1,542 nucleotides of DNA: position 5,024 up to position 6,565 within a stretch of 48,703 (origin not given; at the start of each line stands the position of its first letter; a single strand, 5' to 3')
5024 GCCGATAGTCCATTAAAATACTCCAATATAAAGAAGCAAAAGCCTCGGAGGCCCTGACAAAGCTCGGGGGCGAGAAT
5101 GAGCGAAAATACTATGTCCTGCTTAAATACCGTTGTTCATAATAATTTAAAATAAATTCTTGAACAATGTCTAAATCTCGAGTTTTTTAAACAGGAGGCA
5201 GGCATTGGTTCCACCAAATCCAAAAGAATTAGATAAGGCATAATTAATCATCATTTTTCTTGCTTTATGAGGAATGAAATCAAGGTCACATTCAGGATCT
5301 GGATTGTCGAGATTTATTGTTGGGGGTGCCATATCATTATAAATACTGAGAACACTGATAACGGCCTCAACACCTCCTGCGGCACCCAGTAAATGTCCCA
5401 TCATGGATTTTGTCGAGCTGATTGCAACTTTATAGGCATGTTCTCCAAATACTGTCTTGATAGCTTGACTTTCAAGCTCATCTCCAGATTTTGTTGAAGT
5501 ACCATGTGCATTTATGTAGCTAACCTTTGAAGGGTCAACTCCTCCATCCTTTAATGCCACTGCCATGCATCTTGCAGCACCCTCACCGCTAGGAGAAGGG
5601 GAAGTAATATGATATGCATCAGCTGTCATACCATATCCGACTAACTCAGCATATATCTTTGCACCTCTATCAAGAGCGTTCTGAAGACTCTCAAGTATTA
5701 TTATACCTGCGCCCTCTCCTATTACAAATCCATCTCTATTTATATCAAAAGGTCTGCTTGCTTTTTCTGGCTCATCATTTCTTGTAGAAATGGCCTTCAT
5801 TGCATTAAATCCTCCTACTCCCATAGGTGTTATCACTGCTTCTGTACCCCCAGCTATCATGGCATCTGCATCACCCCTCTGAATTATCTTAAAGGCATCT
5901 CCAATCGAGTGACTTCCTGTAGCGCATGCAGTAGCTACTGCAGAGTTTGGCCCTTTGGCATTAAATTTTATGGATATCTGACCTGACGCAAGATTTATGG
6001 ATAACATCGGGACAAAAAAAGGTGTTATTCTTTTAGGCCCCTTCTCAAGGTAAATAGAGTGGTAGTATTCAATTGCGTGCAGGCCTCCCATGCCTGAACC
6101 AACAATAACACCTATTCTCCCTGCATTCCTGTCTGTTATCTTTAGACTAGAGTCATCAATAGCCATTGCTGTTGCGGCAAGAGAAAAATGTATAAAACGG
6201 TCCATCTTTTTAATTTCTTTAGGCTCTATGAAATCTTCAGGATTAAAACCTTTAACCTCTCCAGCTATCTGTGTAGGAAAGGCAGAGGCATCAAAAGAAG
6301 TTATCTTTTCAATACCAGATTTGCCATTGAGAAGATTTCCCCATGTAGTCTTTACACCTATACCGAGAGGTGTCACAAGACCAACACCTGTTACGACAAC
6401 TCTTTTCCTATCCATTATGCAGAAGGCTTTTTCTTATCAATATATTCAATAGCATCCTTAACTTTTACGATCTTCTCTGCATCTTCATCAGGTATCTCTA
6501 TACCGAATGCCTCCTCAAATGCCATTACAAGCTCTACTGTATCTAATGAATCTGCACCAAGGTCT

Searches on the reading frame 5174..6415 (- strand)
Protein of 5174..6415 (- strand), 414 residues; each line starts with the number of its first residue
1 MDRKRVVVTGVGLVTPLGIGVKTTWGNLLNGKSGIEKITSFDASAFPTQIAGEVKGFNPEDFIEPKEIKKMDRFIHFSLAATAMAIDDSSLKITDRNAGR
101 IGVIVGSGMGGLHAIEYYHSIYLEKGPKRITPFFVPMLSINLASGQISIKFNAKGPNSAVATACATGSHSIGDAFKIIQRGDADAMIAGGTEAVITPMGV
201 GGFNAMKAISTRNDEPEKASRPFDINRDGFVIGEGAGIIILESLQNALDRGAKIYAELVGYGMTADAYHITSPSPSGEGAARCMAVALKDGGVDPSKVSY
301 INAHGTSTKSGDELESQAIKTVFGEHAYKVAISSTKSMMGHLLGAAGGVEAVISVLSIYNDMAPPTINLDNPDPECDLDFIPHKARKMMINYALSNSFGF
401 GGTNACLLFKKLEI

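Call 76: search_protein_families(library=pfam, proteins=[window:5174-6415:-], max_evalue=0.00001)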
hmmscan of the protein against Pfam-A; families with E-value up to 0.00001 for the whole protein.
window:5174-6415:- (414 aa): 2 families
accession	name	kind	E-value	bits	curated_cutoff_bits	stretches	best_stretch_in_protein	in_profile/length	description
PF00109.32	ketoacyl-synt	-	2.3e-60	204.8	20.8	1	4-247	2-252/252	Beta-ketoacyl synthase, N-terminal domain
PF02801.28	Ketoacyl-synt_C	-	6.6e-40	136.3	20.8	1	255-369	1-118/119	Beta-ketoacyl synthase, C-terminal domain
